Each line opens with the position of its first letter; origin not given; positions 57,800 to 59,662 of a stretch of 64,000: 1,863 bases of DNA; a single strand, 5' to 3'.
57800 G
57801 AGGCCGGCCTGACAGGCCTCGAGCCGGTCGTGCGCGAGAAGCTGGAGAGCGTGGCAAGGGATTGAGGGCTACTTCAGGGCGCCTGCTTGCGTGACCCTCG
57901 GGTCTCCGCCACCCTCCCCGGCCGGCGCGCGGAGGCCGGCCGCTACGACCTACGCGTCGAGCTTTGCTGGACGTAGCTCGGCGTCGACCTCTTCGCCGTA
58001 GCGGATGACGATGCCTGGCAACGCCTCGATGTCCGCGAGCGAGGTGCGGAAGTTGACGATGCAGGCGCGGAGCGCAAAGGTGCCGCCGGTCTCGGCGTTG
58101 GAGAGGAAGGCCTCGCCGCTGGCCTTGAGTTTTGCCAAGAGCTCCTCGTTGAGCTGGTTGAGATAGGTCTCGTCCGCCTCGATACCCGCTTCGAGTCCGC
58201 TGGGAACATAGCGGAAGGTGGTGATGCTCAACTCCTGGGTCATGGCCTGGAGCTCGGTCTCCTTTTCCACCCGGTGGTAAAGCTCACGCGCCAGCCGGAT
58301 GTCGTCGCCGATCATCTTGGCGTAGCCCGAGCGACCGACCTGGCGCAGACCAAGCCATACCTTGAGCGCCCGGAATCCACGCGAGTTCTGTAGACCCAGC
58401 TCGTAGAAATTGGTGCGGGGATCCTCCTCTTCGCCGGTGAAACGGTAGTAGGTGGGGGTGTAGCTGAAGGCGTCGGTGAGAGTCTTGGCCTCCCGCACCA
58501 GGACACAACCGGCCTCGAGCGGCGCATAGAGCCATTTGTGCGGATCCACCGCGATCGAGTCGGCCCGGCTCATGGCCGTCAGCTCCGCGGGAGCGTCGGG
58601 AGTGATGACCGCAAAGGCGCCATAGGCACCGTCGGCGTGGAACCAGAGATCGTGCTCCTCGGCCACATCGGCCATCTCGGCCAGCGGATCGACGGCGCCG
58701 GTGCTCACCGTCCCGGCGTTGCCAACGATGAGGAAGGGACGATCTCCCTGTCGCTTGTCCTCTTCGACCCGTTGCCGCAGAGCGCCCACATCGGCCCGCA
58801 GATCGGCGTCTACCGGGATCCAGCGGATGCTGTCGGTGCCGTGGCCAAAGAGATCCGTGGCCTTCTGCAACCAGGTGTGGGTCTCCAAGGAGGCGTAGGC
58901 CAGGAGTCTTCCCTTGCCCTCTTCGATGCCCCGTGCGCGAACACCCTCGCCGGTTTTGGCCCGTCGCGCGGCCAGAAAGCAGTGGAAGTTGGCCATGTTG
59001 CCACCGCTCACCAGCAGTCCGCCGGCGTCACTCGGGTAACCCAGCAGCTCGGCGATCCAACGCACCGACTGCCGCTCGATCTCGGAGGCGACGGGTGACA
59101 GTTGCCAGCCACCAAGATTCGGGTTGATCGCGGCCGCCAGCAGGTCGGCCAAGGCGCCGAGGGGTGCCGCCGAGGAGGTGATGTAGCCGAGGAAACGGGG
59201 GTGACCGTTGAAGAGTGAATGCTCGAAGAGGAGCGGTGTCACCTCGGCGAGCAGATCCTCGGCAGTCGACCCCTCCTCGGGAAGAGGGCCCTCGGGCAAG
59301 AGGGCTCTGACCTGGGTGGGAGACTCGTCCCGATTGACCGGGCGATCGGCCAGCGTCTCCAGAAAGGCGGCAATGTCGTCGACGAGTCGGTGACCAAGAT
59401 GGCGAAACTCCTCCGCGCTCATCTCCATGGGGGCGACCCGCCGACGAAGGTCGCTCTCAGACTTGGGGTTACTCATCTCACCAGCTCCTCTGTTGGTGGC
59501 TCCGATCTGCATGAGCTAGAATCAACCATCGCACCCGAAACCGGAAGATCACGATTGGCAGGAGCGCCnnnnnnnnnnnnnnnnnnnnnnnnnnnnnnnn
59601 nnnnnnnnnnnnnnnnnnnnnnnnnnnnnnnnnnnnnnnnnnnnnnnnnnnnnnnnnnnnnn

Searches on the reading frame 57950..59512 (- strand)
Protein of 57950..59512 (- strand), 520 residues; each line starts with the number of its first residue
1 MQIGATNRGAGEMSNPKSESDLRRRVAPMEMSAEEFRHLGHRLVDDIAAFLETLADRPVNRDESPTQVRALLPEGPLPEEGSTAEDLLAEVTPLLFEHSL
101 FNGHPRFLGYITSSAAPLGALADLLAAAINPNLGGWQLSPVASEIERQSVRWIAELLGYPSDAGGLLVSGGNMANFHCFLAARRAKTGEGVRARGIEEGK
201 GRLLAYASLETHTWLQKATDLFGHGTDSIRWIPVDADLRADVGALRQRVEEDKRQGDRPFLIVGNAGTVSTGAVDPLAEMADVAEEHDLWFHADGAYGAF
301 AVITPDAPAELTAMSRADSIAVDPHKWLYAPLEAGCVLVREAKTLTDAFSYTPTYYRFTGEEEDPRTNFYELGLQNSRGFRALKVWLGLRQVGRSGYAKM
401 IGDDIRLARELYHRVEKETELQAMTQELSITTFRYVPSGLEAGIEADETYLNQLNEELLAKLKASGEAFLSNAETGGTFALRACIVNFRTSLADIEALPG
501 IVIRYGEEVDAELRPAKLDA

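Call 17: search_protein_families(library=ncbifam, proteins=[window:57950-59512:-], max_evalue=0.00001)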
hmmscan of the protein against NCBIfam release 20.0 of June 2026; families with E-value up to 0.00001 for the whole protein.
window:57950-59512:- (520 aa): 6 families
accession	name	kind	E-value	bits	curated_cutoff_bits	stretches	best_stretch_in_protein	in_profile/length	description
NF052646.1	DABADecarRhbB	equivalog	1.2e-53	182.4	900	1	67-449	59-430/491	L-2,4-diaminobutyrate decarboxylase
TIGR03799.1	NOD_PanD_pyr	equivalog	1.2e-49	169.2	606.1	1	29-493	17-503/522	pyridoxal-dependent aspartate 1-decarboxylase PanP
TIGR03812.1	tyr_de_CO2_Arch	equivalog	2.3e-29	102.4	299.4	1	126-434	41-325/375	tyrosine decarboxylase MfnA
TIGR03811.1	tyr_de_CO2_Ent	equivalog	3.3e-21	75.4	905.3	2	304-432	361-488/608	tyrosine decarboxylase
NF002748.0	PRK02769.1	equivalog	5e-14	51.8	305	1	102-431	20-325/382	histidine decarboxylase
TIGR01788.1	Glu-decarb-GAD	equivalog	3e-07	29.5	380.4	1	124-433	60-362/431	glutamate decarboxylase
